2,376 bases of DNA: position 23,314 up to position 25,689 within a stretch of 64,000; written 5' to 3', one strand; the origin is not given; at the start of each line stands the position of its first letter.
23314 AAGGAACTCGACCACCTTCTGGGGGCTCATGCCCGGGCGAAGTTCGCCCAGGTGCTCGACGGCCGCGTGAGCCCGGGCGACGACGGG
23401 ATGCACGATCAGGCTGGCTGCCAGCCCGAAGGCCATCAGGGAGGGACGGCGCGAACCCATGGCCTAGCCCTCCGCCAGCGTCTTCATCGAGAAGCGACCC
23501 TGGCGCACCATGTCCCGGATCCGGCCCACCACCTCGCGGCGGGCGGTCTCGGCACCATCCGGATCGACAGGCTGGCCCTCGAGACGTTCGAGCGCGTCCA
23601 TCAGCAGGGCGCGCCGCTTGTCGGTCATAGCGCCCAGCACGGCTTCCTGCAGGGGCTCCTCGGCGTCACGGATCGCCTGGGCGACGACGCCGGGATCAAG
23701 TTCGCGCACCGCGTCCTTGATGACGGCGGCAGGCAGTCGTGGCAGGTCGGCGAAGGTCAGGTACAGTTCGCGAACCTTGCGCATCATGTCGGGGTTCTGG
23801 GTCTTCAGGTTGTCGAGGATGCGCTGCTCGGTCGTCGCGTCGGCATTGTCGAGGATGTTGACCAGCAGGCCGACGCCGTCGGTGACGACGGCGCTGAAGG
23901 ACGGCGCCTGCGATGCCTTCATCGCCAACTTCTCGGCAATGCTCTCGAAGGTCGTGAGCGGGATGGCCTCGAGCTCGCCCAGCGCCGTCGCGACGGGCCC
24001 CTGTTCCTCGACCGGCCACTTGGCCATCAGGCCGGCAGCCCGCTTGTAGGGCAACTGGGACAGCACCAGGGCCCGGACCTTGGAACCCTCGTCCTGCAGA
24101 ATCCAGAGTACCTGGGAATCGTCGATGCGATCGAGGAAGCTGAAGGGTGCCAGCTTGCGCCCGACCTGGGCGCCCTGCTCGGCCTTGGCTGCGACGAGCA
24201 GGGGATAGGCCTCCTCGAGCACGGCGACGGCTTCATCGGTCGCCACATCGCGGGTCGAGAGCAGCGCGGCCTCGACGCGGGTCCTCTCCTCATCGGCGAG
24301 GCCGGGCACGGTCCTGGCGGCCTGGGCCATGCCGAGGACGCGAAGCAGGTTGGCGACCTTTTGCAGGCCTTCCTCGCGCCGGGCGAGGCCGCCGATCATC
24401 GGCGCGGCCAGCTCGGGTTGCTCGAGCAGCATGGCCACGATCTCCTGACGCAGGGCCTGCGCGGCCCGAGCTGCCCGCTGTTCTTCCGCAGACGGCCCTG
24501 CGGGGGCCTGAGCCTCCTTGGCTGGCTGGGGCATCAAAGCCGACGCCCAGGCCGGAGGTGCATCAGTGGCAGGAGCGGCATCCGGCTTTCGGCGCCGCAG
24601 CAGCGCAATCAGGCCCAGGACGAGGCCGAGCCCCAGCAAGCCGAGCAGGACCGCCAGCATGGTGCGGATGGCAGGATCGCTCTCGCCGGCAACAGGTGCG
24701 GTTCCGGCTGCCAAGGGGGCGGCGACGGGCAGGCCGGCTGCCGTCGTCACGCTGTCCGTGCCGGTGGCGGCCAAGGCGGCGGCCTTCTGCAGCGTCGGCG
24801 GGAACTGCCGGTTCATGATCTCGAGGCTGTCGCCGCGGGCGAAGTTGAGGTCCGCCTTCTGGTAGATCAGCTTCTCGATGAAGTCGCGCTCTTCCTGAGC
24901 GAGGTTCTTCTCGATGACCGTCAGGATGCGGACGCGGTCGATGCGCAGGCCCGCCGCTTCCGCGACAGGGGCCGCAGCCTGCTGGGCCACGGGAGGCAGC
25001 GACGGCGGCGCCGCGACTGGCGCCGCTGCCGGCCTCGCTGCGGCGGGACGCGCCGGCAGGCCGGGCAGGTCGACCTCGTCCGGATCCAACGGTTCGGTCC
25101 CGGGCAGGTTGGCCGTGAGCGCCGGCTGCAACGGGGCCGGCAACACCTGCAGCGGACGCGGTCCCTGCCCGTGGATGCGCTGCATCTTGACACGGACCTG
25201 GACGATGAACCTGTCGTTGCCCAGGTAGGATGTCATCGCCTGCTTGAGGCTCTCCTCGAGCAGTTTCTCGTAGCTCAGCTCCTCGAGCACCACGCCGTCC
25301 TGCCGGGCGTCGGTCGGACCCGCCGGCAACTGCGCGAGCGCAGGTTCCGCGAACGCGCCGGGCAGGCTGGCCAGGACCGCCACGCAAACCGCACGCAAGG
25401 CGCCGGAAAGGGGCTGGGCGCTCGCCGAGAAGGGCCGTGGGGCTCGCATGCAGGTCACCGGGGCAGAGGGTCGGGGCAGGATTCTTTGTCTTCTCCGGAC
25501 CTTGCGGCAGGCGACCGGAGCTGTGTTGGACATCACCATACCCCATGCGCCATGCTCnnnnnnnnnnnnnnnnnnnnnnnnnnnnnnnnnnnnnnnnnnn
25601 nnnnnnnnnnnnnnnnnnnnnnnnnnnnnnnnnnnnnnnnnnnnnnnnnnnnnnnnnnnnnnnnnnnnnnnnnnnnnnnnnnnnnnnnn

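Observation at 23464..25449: Single polypeptide that looks like a mini-FliF fused to FliG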

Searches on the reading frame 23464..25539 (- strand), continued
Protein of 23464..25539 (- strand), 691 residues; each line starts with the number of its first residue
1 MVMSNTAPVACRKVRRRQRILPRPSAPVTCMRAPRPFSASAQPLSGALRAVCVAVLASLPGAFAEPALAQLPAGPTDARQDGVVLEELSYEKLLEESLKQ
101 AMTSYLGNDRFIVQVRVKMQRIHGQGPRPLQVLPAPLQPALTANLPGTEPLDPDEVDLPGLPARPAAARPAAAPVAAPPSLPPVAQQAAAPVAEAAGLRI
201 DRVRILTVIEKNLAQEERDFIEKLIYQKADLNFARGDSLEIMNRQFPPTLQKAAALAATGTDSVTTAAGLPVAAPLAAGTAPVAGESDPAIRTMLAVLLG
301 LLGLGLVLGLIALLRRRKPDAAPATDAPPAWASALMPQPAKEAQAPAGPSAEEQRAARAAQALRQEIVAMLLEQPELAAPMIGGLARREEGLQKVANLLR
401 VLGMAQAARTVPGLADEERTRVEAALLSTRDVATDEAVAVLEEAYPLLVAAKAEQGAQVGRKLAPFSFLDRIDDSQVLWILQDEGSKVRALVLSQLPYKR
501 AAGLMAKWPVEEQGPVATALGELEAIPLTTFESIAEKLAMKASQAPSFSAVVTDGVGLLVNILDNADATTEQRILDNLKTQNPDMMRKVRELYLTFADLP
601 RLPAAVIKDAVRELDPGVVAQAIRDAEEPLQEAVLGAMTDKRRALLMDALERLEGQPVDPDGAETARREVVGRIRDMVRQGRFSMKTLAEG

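Call 100: search_protein_families(library=pfam, proteins=[L017:5866-7557:+, L017:8049-9662:-, L017:17132-18088:-, L017:18048-18917:-, L017:19613-21427:-, L013:6630-7697:+, L013:8294-9595:-, L013:15318-16493:+, L013:16886-18040:-, L013:18195-19223:+], max_evalue=0.001)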
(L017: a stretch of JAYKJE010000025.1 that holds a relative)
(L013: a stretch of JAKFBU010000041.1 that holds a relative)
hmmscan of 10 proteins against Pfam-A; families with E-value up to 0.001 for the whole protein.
L017:5866-7557:+ (563 aa): 2 families
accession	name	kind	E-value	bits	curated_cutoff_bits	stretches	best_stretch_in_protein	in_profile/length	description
PF01546.33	Peptidase_M20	-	2.5e-21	77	24.6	1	193-555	2-204/206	Peptidase family M20/M25/M40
PF07687.19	M20_dimer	-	5.4e-14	52.5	21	1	302-461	2-105/107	Peptidase dimerisation domain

L017:8049-9662:- (537 aa): 1 family
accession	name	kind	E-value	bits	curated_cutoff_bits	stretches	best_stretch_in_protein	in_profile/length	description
PF18990.6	DUF5723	-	1.9e-06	28.3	26.8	1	231-503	83-364/376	Family of unknown function (DUF5723)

L017:17132-18088:- (318 aa): 1 family
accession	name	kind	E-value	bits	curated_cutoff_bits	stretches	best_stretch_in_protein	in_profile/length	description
PF00482.28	T2SSF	-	1.5e-21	77.1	25.2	1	181-307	2-124/125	Type II secretion system (T2SS), protein F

L017:18048-18917:- (289 aa): 1 family
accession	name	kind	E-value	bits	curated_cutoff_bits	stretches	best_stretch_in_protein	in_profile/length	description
PF00482.28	T2SSF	-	3.9e-18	66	25.2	1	123-243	3-120/125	Type II secretion system (T2SS), protein F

L017:19613-21427:- (604 aa): 3 families
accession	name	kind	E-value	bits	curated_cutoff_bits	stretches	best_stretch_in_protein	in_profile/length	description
PF00437.27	T2SSE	-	1.1e-65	222.1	24.9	1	258-538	3-281/370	Type II/IV secretion system protein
PF00005.33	ABC_tran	-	0.00024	22.1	25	1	389-422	14-47/137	ABC transporter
PF14532.12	Sigma54_activ_2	-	0.00029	21.5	25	1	366-424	1-59/138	Sigma-54 interaction domain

L013:6630-7697:+ (355 aa): 1 family
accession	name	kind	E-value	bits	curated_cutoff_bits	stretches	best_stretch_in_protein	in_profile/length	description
PF14257.11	DUF4349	-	5.6e-57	193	27.7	1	73-285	1-211/213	Domain of unknown function (DUF4349)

L013:8294-9595:- (433 aa): 1 family
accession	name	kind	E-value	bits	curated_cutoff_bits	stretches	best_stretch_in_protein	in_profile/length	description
PF18990.6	DUF5723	-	0.00056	20.1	26.8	0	134-252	82-218/376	Family of unknown function (DUF5723)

L013:15318-16493:+ (391 aa): 2 families
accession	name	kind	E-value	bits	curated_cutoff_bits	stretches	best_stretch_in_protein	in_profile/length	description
PF07885.22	Ion_trans_2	-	1.4e-10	41.4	22.5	1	309-387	2-78/79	Ion channel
PF00520.37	Ion_trans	-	1e-06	28.6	25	1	211-384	25-231/241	Ion transport protein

L013:16886-18040:- (384 aa): 0 families

L013:18195-19223:+ (342 aa): 2 families
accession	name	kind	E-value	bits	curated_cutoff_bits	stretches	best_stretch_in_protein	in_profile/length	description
PF04389.22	Peptidase_M28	-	2.1e-32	112.9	21.3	1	101-307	1-175/193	Peptidase family M28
PF05450.20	Nicastrin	-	3.8e-06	27.1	25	1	115-306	2-187/218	Nicastrin large lobe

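Call 101: find_encoding_contigs(protein=P0077, flank=8000, max_places=1)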
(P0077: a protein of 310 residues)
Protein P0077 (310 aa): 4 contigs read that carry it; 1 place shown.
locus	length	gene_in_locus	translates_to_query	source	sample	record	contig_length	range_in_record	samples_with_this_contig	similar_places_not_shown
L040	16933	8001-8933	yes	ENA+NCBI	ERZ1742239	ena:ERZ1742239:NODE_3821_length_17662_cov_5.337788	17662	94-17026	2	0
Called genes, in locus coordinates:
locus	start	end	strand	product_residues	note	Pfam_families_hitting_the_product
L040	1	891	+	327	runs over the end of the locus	?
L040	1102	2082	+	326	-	-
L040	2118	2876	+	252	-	PF13424:TPR_12 (faint), PF13432:TPR_16 (faint), PF07719:TPR_2 (faint), PF12895:ANAPC3 (weak), PF00515:TPR_1 (faint), PF13174:TPR_6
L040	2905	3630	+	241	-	PF00515:TPR_1 (faint), PF07719:TPR_2 (faint), PF13181:TPR_8 (faint), PF21033:RMD1-3 (faint), PF13174:TPR_6 (weak)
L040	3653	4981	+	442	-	PF00515:TPR_1 (faint), PF07719:TPR_2 (faint), PF13414:TPR_11 (faint)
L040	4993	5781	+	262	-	PF01618:MotA_ExbB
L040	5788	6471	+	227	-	PF13677:MotB_plug, PF00691:OmpA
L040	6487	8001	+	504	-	PF08345:YscJ_FliF_C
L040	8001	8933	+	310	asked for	PF03448:MgtE_N (faint), PF14842:FliG_N, PF14841:FliG_M, PF01706:FliG_C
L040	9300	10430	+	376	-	PF14559:TPR_19 (faint), PF21033:RMD1-3 (faint), PF00515:TPR_1, PF07719:TPR_2 (weak), PF13181:TPR_8 (weak)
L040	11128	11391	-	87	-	-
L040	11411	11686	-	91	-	PF14209:DUF4321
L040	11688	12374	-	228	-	PF07685:GATase_3, PF13507:GATase_5, PF01965:DJ-1_PfpI, PF00117:GATase (weak)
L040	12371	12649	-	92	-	PF02700:PurS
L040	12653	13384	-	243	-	PF01066:CDP-OH_P_transf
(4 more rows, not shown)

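Call 102: find_encoding_contigs(protein=P0114, flank=8000, max_places=1)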
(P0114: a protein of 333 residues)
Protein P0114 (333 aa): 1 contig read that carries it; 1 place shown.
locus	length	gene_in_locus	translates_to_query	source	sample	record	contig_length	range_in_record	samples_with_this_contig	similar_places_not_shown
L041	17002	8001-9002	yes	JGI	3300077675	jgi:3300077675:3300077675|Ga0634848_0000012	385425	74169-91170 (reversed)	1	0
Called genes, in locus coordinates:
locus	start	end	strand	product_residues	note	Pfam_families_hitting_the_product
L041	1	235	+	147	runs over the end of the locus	PF03963:FlgD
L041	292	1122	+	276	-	PF00460:Flg_bb_rod, PF22692:LlgE_F_G_D1, PF06429:Flg_bbr_C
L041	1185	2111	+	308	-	PF02154:FliM, PF01052:FliMN_C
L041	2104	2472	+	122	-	PF28396:SepQ_C, PF01052:FliMN_C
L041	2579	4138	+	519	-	PF02465:FliD_N, PF07195:FliD_C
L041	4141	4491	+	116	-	PF05400:FliT (weak)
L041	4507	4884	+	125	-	PF02561:FliS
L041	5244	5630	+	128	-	PF00460:Flg_bb_rod (weak)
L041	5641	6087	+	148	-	PF00460:Flg_bb_rod, PF06429:Flg_bbr_C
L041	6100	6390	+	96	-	PF02049:FliE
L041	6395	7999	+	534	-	PF01514:YscJ_FliF, PF08345:YscJ_FliF_C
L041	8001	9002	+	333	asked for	PF03448:MgtE_N (faint), PF14842:FliG_N, PF14841:FliG_M, PF14842:FliG_N, PF01706:FliG_C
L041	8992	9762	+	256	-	PF02108:FliH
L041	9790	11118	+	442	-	PF02874:ATP-synt_ab_N (weak), PF00006:ATP-synt_ab, PF18269:T3SS_ATPase_C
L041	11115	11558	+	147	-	PF02050:FliJ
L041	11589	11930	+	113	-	PF28396:SepQ_C (weak), PF01052:FliMN_C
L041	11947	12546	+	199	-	-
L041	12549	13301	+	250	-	PF00813:FliP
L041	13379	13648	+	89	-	PF01313:Bac_export_3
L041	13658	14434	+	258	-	PF01311:Bac_export_1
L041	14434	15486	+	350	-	PF01312:Bac_export_2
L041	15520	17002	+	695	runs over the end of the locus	PF00771:FHIPEP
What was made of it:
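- On FliG (flagellar rotor/switch protein): The canonical control L041 shows the expected cluster (call 102).
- By contrast, a canonical FliG control sits inside a full flagellar cluster (call 102). It is never adjacent to flagellar genes, unlike the canonical control (calls 100, 102).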

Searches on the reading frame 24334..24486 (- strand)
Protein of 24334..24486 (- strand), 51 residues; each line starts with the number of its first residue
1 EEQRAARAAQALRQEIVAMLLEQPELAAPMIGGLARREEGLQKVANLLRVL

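Call 72: search_solved_structures(query=A5, max_evalue=10, show_alignments=4)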
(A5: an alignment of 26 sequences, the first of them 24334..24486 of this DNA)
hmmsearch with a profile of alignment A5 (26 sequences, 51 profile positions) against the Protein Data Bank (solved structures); distinct sequences matched with E-value up to 10: 18.
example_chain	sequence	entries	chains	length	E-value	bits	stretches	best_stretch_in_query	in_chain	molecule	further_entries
7t22_G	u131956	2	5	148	0.017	17.8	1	15-33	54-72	DNA primase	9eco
1t3w_A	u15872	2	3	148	0.018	17.7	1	15-33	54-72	DNA primase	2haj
8ga9_A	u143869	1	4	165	0.019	17.7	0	18-31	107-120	C4HR1_4r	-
9k7u_A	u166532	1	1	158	0.019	17.7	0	20-35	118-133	Heter-Zn2-HEHE-22A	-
6cbr_A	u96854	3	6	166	0.02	17.6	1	15-33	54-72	DNA primase,single-stranded DNA-binding protein chimera | DNA primase, single-stranded DNA-binding protein chimera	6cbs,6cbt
8eox_D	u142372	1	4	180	0.027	17.2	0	18-31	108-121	C4HR1_4r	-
3jxz_A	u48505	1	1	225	0.032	16.9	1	23-50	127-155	alkylpurine DNA glycosylase AlkD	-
3jy1_A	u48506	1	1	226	0.032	16.9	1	23-50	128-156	alkylpurine DNA glycosylase AlkD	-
3jx7_A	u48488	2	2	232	0.033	16.9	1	23-50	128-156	alkylpurine DNA glycosylase AlkD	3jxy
5cl3_A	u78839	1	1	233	0.034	16.9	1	23-50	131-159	AlkD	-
3bvs_A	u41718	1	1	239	0.035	16.8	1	23-50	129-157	Alkylpurine DNA Glycosylase AlkD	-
5cl4_A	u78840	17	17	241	0.036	16.8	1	23-50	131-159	AlkD | DNA-7-methylguanine glycosylase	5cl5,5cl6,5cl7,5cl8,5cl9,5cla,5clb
2g9w_A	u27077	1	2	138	0.27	14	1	22-50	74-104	conserved hypothetical protein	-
8rd8_HK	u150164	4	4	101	0.28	13.9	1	26-45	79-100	Small ribosomal subunit protein uS14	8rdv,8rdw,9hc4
2rbc_A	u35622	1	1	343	0.66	12.7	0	20-38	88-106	Sugar kinase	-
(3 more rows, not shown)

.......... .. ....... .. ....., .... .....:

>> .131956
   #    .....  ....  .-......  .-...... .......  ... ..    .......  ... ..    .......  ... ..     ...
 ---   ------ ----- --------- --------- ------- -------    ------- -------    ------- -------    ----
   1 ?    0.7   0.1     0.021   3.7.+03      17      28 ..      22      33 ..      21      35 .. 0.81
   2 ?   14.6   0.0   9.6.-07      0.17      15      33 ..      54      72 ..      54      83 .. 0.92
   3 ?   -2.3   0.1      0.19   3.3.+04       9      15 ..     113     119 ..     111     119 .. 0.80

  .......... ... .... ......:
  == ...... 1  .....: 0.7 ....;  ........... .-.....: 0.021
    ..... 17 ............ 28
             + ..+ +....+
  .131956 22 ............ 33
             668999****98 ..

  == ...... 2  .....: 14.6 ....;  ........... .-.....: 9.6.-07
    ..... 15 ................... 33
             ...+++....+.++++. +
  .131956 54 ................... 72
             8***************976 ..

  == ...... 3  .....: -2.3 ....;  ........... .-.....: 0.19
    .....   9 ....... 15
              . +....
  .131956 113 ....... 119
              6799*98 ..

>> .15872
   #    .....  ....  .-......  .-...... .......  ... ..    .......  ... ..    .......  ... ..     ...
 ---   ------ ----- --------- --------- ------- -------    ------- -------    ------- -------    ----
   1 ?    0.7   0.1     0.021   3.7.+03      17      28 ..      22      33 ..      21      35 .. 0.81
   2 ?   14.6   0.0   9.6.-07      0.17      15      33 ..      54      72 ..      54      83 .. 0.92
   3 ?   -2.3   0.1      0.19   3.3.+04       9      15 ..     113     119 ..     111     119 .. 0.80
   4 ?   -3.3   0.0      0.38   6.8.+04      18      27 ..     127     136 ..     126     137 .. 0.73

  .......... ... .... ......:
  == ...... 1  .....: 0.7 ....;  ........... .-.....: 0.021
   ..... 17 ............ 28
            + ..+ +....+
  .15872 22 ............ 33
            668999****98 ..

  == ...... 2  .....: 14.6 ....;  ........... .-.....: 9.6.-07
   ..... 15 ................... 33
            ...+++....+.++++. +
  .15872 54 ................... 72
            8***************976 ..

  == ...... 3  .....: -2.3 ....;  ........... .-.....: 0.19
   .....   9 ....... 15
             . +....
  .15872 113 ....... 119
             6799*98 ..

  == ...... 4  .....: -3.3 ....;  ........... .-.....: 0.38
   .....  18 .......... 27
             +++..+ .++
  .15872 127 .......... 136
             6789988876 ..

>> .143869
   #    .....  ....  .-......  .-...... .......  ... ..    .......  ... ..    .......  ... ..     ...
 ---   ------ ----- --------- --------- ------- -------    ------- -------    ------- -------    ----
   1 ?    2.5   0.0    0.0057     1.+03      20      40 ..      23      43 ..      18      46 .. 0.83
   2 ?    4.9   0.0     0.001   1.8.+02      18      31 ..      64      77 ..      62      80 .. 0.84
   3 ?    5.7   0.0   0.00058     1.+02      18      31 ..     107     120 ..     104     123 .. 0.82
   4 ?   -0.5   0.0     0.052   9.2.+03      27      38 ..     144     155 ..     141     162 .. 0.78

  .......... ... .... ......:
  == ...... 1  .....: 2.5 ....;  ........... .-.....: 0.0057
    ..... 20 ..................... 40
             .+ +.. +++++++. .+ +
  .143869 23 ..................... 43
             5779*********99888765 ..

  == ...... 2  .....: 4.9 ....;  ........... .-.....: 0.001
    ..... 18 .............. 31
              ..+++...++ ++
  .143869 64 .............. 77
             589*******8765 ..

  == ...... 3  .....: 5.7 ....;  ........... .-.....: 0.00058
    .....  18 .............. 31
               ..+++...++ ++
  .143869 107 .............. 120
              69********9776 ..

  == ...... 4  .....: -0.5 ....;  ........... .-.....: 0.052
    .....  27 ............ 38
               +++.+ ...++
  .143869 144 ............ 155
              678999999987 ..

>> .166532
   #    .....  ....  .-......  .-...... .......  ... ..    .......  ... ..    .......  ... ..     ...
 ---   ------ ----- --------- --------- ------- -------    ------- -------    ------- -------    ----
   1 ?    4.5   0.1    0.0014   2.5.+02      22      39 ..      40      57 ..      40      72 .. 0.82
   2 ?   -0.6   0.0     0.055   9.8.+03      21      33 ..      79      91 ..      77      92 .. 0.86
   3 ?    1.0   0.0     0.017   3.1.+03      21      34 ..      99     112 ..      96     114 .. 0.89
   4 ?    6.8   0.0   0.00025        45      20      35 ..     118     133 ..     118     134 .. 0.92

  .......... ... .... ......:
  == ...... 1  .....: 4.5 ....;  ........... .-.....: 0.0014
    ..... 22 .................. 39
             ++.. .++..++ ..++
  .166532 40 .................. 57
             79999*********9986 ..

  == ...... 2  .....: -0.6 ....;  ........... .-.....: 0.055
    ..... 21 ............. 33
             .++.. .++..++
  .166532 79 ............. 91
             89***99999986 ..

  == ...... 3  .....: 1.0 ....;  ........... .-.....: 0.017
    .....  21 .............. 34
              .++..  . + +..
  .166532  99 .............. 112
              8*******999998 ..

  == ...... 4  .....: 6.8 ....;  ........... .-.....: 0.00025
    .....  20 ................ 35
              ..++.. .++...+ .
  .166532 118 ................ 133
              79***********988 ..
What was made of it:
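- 24376..24453 (-): aa 333-358: helix equivalent to the C-terminal, FliG-binding end of FliF (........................). The fusion junction lies just after it. A profile search of the PDB was uninformative (call 72).
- The PDB profile search gave nothing (call 72).
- Tried and rejected: PDB profile search with the 51-residue pre-FliG_N segment (call 72).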
